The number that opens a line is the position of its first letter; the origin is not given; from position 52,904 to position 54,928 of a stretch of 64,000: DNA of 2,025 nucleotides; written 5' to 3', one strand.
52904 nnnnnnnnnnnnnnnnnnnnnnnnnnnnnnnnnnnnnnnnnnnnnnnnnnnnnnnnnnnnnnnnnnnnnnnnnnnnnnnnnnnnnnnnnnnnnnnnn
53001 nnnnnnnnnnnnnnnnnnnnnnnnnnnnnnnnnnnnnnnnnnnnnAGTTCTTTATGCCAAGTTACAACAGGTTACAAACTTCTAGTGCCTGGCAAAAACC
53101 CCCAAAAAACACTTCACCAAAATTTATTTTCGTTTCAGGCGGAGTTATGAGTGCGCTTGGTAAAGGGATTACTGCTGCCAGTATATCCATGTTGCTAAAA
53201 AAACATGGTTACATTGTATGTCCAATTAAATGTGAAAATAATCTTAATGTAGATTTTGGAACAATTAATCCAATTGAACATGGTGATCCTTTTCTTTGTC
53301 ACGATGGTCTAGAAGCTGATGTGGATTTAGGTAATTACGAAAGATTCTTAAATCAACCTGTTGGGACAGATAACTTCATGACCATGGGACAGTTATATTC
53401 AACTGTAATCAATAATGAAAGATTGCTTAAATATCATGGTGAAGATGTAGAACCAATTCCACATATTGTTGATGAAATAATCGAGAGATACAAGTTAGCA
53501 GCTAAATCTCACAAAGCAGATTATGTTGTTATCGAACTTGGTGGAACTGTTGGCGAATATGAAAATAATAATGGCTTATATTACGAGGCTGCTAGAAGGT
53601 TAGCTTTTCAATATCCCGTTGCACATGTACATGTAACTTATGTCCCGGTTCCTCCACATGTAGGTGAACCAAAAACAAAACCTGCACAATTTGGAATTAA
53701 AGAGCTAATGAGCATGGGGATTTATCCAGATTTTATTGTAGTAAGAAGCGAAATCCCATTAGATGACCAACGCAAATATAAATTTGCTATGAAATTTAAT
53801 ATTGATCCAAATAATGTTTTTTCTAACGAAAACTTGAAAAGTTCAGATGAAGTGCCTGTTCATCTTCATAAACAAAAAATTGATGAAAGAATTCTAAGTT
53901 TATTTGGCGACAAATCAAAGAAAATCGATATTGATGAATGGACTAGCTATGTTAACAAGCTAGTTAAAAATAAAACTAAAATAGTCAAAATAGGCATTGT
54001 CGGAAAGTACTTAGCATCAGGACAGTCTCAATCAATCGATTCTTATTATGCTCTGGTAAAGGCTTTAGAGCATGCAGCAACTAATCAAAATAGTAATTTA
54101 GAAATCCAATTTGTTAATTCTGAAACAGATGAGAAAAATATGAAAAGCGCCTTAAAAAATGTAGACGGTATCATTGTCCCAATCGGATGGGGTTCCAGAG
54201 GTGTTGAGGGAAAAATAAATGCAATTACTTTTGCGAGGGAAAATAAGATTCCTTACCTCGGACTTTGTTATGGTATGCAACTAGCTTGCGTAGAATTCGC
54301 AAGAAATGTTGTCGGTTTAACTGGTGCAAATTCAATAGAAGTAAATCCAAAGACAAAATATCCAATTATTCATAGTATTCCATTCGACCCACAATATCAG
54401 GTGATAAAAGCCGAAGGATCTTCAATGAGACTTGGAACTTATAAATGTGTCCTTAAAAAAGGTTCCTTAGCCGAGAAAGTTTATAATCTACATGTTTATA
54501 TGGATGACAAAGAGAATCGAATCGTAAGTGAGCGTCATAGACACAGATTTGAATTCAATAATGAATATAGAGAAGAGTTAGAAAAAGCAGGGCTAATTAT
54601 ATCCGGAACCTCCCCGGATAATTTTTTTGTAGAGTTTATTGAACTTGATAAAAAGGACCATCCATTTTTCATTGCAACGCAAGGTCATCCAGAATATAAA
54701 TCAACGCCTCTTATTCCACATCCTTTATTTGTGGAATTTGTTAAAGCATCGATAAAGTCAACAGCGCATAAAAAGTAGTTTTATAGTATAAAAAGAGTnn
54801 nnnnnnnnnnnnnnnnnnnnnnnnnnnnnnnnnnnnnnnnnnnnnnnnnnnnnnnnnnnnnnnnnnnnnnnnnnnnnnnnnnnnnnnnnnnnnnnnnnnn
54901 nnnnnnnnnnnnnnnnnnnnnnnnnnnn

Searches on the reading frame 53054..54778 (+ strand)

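Call 14: search_protein_families(library=pfam, proteins=[window:53054-54778:+], max_evalue=0.001)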
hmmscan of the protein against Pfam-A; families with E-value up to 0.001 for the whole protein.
window:53054-54778:+ (574 aa): 3 families
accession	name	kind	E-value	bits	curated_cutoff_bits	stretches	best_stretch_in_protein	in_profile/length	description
PF06418.20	CTP_synth_N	-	2e-81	273.7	26.1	1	23-283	1-262/265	CTP synthase N-terminus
PF00117.34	GATase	-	1.4e-31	110.1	22.8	1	328-564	3-189/190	Glutamine amidotransferase class-I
PF07722.19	Peptidase_C26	-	0.00018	21.8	20.5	0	391-547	98-219/219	Peptidase C26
